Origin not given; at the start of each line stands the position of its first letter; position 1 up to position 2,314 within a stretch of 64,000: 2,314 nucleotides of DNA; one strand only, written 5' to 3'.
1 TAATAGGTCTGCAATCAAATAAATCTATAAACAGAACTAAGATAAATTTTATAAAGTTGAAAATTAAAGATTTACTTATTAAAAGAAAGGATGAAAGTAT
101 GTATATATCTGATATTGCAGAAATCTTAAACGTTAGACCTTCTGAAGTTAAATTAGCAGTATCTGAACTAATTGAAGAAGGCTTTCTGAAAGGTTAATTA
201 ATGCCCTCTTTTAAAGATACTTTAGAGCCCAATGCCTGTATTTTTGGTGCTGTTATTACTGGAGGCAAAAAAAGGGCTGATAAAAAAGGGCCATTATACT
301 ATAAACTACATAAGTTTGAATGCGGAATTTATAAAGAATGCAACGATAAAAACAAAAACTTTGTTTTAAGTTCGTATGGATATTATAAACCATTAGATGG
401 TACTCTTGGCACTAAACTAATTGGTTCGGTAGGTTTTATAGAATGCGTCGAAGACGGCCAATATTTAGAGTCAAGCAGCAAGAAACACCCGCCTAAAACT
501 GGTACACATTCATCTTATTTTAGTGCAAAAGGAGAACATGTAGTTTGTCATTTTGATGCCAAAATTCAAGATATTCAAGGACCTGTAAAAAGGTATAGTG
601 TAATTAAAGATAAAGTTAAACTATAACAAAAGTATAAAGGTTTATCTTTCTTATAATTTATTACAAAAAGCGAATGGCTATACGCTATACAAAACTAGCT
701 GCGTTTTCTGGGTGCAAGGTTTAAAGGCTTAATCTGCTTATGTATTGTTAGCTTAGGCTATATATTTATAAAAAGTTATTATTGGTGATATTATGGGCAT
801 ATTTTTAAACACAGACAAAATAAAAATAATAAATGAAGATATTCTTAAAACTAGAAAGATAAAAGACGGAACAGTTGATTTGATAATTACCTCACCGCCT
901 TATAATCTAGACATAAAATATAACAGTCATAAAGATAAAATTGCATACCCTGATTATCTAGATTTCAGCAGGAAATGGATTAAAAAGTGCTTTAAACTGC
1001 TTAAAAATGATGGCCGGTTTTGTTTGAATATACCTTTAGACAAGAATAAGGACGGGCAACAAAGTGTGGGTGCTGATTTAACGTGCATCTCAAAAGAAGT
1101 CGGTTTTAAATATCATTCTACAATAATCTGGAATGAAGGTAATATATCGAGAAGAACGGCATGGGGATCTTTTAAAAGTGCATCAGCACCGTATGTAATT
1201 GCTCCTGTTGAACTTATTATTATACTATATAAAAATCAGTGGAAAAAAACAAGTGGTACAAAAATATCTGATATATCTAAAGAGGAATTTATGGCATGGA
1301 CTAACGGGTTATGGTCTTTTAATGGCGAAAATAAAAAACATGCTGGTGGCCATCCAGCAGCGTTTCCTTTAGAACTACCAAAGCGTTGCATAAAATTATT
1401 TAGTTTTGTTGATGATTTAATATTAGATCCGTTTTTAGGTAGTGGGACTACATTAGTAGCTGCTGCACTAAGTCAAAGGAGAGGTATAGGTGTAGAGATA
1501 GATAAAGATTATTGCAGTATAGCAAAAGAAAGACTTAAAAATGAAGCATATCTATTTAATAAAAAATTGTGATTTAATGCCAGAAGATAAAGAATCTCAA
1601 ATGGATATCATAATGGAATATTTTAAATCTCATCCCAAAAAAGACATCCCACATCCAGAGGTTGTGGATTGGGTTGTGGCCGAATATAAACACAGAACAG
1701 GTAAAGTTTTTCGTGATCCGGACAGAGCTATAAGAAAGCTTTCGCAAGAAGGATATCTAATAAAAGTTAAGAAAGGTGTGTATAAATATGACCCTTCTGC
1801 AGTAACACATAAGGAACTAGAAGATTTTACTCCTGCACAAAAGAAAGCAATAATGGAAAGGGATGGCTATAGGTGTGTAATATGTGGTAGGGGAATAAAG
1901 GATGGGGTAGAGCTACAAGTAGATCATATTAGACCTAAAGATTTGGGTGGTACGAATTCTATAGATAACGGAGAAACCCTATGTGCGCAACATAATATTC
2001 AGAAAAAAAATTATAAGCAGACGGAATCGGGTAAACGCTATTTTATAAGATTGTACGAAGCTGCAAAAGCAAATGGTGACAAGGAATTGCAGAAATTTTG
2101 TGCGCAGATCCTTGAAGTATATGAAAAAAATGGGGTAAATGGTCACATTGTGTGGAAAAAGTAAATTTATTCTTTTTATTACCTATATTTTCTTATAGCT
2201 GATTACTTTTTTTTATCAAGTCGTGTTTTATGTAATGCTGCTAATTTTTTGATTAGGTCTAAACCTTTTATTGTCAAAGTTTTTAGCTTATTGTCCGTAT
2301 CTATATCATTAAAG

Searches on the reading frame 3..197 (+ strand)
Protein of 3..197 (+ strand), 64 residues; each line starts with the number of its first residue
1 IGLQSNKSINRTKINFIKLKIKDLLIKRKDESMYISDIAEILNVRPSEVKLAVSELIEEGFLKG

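Call 6: search_protein_families(library=padloc, proteins=[window:3-197:+], max_evalue=1)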
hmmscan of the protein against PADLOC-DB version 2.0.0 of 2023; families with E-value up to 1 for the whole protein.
window:3-197:+ (64 aa): 1 family
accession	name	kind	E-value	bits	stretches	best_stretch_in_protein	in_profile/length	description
PDLC01879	CARF3--CARF_TM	-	0.0074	13.9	1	10-62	149-200/222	-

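Call 7: search_protein_families(library=ncbifam, proteins=[window:3-197:+], max_evalue=1)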
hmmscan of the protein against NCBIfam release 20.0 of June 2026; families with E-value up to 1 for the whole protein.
window:3-197:+ (64 aa): 2 families
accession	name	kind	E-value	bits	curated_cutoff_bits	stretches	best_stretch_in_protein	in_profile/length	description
NF003025.0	PRK03902.1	equivalog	0.0042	17.1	138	1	25-62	16-52/142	transcriptional regulator MntR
NF053606.1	Sta1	subfamily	0.02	15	80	1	20-62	24-64/100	Sta1 family transcriptional regulator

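Call 8: search_protein_families(library=phrogs, proteins=[window:3-197:+], max_evalue=1)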
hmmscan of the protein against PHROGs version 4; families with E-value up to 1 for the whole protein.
window:3-197:+ (64 aa): 8 families
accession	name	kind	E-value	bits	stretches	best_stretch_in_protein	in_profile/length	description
phrog_1123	-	unknown function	0.005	17.7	1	4-62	20-76/112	-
phrog_37411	-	unknown function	0.01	16.4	1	11-56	71-116/207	-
phrog_3495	-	unknown function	0.016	16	1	29-59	7-37/54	-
phrog_11046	-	transcription regulation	0.033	15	1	15-63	6-54/94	transcriptional regulator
phrog_5978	-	unknown function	0.057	13.5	1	18-63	299-342/364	-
phrog_12156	-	DNA, RNA and nucleotide metabolism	0.065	12.9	1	9-63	415-468/485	DNA helicase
phrog_12277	-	unknown function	0.16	12.7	1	4-40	92-130/139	-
phrog_6336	-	unknown function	0.28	12.6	1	31-63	27-60/81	-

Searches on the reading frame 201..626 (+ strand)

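Call 5: search_protein_families(library=pfam, proteins=[window:201-626:+], max_evalue=1)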
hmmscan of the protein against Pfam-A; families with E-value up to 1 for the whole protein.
window:201-626:+ (141 aa): 1 family
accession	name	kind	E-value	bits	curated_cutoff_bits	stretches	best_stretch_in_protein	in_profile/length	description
PF24591.1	Phage_YunG-like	-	0.052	13.8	27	1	106-137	41-70/99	Phage YunG-like protein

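Call 6: search_protein_families(library=padloc, proteins=[window:201-626:+], max_evalue=1)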
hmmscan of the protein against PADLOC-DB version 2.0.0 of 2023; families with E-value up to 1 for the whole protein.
window:201-626:+ (141 aa): 0 families

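Call 7: search_protein_families(library=ncbifam, proteins=[window:201-626:+], max_evalue=1)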
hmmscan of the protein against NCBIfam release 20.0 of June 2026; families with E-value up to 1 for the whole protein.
window:201-626:+ (141 aa): 0 families

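Call 8: search_protein_families(library=phrogs, proteins=[window:201-626:+], max_evalue=1)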
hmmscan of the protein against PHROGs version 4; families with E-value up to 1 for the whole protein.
window:201-626:+ (141 aa): 0 families

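Call 71: search_protein_families(library=pfam, proteins=[window:201-626:+], max_evalue=0.01)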
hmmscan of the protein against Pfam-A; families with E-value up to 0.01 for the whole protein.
window:201-626:+ (141 aa): 0 families

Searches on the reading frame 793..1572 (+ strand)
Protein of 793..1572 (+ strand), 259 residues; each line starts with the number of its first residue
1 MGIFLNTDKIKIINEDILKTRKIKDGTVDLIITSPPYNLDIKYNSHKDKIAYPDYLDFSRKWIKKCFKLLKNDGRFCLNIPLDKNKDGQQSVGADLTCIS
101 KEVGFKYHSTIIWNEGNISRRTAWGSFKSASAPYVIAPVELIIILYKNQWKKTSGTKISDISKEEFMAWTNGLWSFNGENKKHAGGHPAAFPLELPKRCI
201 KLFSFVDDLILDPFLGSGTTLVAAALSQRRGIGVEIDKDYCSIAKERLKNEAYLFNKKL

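Call 5: search_protein_families(library=pfam, proteins=[window:793-1572:+], max_evalue=1)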
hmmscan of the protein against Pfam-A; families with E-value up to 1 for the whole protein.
window:793-1572:+ (259 aa): 7 families
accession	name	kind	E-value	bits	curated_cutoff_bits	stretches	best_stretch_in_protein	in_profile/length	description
PF01555.25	N6_N4_Mtase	-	3.3e-47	161.7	26.7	1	28-246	1-221/221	DNA methylase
PF01170.24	UPF0020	-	2.7e-06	27.7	22.3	2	207-236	29-58/197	RMKL-like, methyltransferase domain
PF02384.22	N6_Mtase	-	7.9e-05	22.6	20.4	1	6-77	103-180/311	N-6 DNA Methylase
PF07669.17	Eco57I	-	0.0016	19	25.3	1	19-81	67-135/171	Eco57I restriction-modification methylase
PF08241.18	Methyltransf_11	-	0.064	14.3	21.2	0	215-252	3-42/95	Methyltransferase domain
PF09445.16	Methyltransf_15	-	0.07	13.1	22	0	209-247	3-41/165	RNA cap guanine-N2 methyltransferase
PF13649.12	Methyltransf_25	-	0.088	14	27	0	210-251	1-44/97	Methyltransferase domain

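Call 6: search_protein_families(library=padloc, proteins=[window:793-1572:+], max_evalue=1)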
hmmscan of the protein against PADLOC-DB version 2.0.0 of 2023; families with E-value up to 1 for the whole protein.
window:793-1572:+ (259 aa): 78 families (the best 25 are shown)
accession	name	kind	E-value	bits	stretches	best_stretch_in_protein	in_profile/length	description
PDLC03353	MTase_II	-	6.1e-94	312.4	1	5-249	5-251/260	Type II methyltransferase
PDLC03350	MTase_II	-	5.5e-56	188.3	1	11-250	58-297/312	Type II methyltransferase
PDLC03371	MTase_II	-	2.2e-39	133.6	1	6-251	7-255/260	Type II methyltransferase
PDLC03299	MTase_II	-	2.2e-34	117.3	1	8-253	13-263/296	Type II methyltransferase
PDLC03259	MTase_II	-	1.9e-31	107.3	1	11-249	5-256/423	Type II methyltransferase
PDLC03387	MTase_II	-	2.3e-31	107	2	101-251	136-278/289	Type II methyltransferase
PDLC03295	MTase_II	-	9.5e-31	105.3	2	12-116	6-107/292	Type II methyltransferase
PDLC03320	MTase_II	-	3.2e-28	96.7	1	8-250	31-276/289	Type II methyltransferase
PDLC03283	MTase_II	-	9.6e-27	92.1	2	100-252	114-275/352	Type II methyltransferase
PDLC03363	MTase_II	-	7.3e-26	89.2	3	157-256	25-126/294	Type II methyltransferase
PDLC03238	MTase_II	-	2e-25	87.8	2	6-81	120-198/428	Type II methyltransferase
PDLC03714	oMTase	-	4e-24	83.5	2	181-255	190-264/279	orphan methyltransferase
PDLC03305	MTase_II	-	2.4e-23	81.2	2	43-250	68-244/513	Type II methyltransferase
PDLC03260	MTase_II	-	2.1e-22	77.5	2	120-248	182-307/349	Type II methyltransferase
PDLC03246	MTase_II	-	2.2e-21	74.4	1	21-244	125-362/376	Type II methyltransferase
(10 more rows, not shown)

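Call 7: search_protein_families(library=ncbifam, proteins=[window:793-1572:+], max_evalue=1)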
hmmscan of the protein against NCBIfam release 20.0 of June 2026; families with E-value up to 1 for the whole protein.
window:793-1572:+ (259 aa): 11 families
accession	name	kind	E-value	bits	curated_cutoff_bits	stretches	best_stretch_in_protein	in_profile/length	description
NF008572.0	PRK11524.1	equivalog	5.5e-23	81.5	292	2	7-77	12-83/294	adenine-specific DNA-methyltransferase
NF050803.1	DnaMtaseCcrMCaul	equivalog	2.4e-17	62.9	830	2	182-253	181-252/350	adenine-specific DNA-methyltransferase CcrM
NF010253.0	PRK13699.1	subfamily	4.4e-13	49.4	244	2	186-249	143-206/226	DNA methyltransferase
NF047853.1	tRm6a37MtseTrmN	equivalog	1.2e-07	31.7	350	1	8-86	95-174/244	tRNA(1)(Val) (adenine(37)-N(6))-methyltransferase TrmN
NF040721.1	Trm14_Arch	equivalog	2.9e-07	30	280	2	187-237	171-222/370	tRNA (guanine(6)-N2)-methyltransferase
TIGR01177.1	TIGR01177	hypoth_equivalog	1.1e-05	24.9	316.55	2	208-248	184-224/330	TIGR01177 family methyltransferase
TIGR03534.1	RF_mod_PrmC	equivalog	0.0047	16.4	199.1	1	6-88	136-227/253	peptide chain release factor N(5)-glutamine methyltransferase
TIGR02987.1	met_A_Alw26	exception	0.0078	15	353.5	0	9-46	94-130/523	Alw26I/Eco31I/Esp3I family type II restriction adenine-specific DNA-methyltransferase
NF040850.1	Trm14_Thcoccales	equivalog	0.0099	14.8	480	1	187-238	198-249/365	tRNA (guanine(6)-N2)-methyltransferase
TIGR00536.1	hemK_fam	subfamily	0.18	10.9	115.5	0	8-37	165-192/286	HemK family protein methyltransferase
NF047738.1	antiphage_MADS2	equivalog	0.25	9.6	720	0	21-63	436-474/654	methylation-associated defense system DNA methyltransferase MAD2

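Call 8: search_protein_families(library=phrogs, proteins=[window:793-1572:+], max_evalue=1)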
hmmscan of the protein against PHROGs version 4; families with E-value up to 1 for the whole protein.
window:793-1572:+ (259 aa): 18 families
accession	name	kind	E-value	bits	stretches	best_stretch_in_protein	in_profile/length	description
phrog_67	-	other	2.3e-53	183.3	1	5-251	119-346/743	DNA methyltransferase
phrog_498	-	other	1.2e-30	107.6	1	23-249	218-421/633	DNA methyltransferase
phrog_3008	-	other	5.2e-20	72.8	1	173-250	134-213/244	DNA methyltransferase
phrog_18293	-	other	2.6e-14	54.2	1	162-251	23-110/119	methyltransferase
phrog_23148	-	unknown function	3.7e-12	47.6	1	180-250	78-148/165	-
phrog_18146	-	other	6.2e-12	46.1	2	188-238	50-101/452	DNA methyltransferase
phrog_6025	-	other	8.1e-11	42.9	1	6-123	8-118/192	DNA methyltransferase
phrog_12517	-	unknown function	4.5e-10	40.2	2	21-112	172-267/316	-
phrog_23085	-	unknown function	1e-09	39.2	1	179-247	36-104/138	-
phrog_8769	-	other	3.1e-09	37.5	1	201-250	6-55/71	methyltransferase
phrog_6952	-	other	1e-07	33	1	181-242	108-169/181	DNA methyltransferase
phrog_16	-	DNA, RNA and nucleotide metabolism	9.5e-06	25.1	1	180-248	841-909/986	DNA helicase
phrog_2713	-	unknown function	0.00069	19.7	1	8-76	271-344/520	-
phrog_799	-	other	0.0037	17.5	1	13-78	271-314/458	DNA methyltransferase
phrog_10183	-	other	0.0091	15.2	1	9-44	501-535/889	DNA methyltransferase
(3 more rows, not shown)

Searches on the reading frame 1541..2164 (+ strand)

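Call 5: search_protein_families(library=pfam, proteins=[window:1541-2164:+], max_evalue=1)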
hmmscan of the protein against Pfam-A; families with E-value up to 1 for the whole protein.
window:1541-2164:+ (207 aa): 6 families
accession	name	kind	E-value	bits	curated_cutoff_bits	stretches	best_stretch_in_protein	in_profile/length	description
PF01844.29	HNH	-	4.7e-10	39.9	21.4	1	112-156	1-45/47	HNH endonuclease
PF14279.12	HNH_5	-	5.4e-08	33.1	27.5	1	112-166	1-54/56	HNH endonuclease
PF02945.21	Endonuclease_7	-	0.00082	19.7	23.6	1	93-129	7-44/82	Recombination endonuclease VII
PF13338.12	AbiEi_4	-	0.0063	17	25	1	60-81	25-46/49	Transcriptional regulator, AbiEi antitoxin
PF13395.12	HNH_4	-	0.03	14.7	22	1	123-158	16-51/54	HNH endonuclease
PF13391.12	HNH_2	-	0.044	14.1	21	1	112-152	1-55/66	HNH endonuclease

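Call 6: search_protein_families(library=padloc, proteins=[window:1541-2164:+], max_evalue=1)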
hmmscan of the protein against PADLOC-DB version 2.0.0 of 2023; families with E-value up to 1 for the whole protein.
window:1541-2164:+ (207 aa): 21 families
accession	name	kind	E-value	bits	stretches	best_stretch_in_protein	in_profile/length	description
PDLC03418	REase_II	-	2.5e-05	21.6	1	75-157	289-371/372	Type II restriction enzyme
PDLC00314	PtuB1|PtuB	-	5.8e-05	21.2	1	98-166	31-103/156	Unknown function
PDLC02859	DpdF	-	6.4e-05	19.6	1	104-151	2-49/545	DpdF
PDLC00332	PtuB1|PtuB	-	0.00015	19.7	1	64-146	4-83/212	Unknown function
PDLC00320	PtuB1|PtuB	-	0.00022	19.1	1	99-160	32-93/202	Unknown function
PDLC00316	PtuB1|PtuB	-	0.00028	18.6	1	88-134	45-87/301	Unknown function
PDLC03478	REase_II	-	0.00063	17.5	1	100-157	100-160/219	Type II restriction enzyme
PDLC03503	REase_II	-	0.0016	16.1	1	122-176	142-199/218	Type II restriction enzyme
PDLC02226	AbiEi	-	0.002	16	1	61-117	35-90/202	AbiEi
PDLC00315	PtuB1|PtuB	-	0.003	15.4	1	84-161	12-82/227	Unknown function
PDLC00353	PtuB1|PtuB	-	0.0065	14.3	1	100-141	41-79/196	Unknown function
PDLC02230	AbiEi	-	0.0068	14.1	1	56-87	15-46/192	AbiEi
PDLC02265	AbiEi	-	0.008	13.9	1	62-91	30-60/198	AbiEi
PDLC02234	AbiEi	-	0.012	13.4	1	58-83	27-52/191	AbiEi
PDLC00313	PtuB1|PtuB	-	0.012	13.1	1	90-164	32-108/240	Unknown function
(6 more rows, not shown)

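Call 7: search_protein_families(library=ncbifam, proteins=[window:1541-2164:+], max_evalue=1)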
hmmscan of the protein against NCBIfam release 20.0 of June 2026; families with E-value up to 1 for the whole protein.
window:1541-2164:+ (207 aa): 4 families
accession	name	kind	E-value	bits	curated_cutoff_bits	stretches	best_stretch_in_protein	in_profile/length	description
NF040563.1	guided_IscB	equivalog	7.6e-13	48.3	175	1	100-168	183-247/314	RNA-guided endonuclease IscB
NF049971.1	CRISPR_Cas9d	exception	1.4e-05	23.9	375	1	99-157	535-595/986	type II CRISPR RNA-guided endonuclease Cas9d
NF045808.1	PT-DNA_restrict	exception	2.2e-05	23.8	180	1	98-152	163-220/284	phosphorothioated DNA-binding restriction endonuclease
NF058586.1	HNHNucHlpB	equivalog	0.004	17.5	130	1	111-190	8-79/99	HNH nuclease-like protein HlpB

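Call 8: search_protein_families(library=phrogs, proteins=[window:1541-2164:+], max_evalue=1)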
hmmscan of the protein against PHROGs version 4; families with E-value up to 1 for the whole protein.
window:1541-2164:+ (207 aa): 42 families (the best 25 are shown)
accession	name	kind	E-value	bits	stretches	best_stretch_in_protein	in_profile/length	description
phrog_1271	-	DNA, RNA and nucleotide metabolism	6.2e-15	56.4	1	99-170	259-326/361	HNH endonuclease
phrog_589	-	DNA, RNA and nucleotide metabolism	7.7e-13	49.6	1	101-174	83-157/179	HNH endonuclease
phrog_333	-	DNA, RNA and nucleotide metabolism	2.2e-12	48.3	1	92-159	16-82/138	HNH endonuclease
phrog_16726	-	DNA, RNA and nucleotide metabolism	9e-12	46.3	1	99-160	83-145/308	HNH endonuclease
phrog_7785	-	DNA, RNA and nucleotide metabolism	9.8e-12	46.1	1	91-162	52-118/147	HNH endonuclease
phrog_6050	-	DNA, RNA and nucleotide metabolism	3.5e-11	43.5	1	95-193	296-377/402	HNH endonuclease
phrog_144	-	DNA, RNA and nucleotide metabolism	1.7e-10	41.9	1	102-177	77-145/175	HNH endonuclease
phrog_8660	-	DNA, RNA and nucleotide metabolism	1.1e-09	39.7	1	47-162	67-183/196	HNH endonuclease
phrog_2118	-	DNA, RNA and nucleotide metabolism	1.2e-09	39.2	1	83-159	150-225/301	HNH endonuclease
phrog_2214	-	DNA, RNA and nucleotide metabolism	3.2e-09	37.4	1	95-160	179-241/429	HNH endonuclease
phrog_1035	-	DNA, RNA and nucleotide metabolism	3.6e-09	37.9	1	95-177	145-231/271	endonuclease VII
phrog_5956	-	DNA, RNA and nucleotide metabolism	1.2e-08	35.7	1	100-163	50-115/138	HNH endonuclease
phrog_7370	-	DNA, RNA and nucleotide metabolism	4.4e-08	34.2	1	87-171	19-102/115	HNH endonuclease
phrog_740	-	DNA, RNA and nucleotide metabolism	4.5e-08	33.4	1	87-152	16-81/332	HNH endonuclease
phrog_8048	-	DNA, RNA and nucleotide metabolism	5e-08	33.5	1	80-189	148-260/273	HNH endonuclease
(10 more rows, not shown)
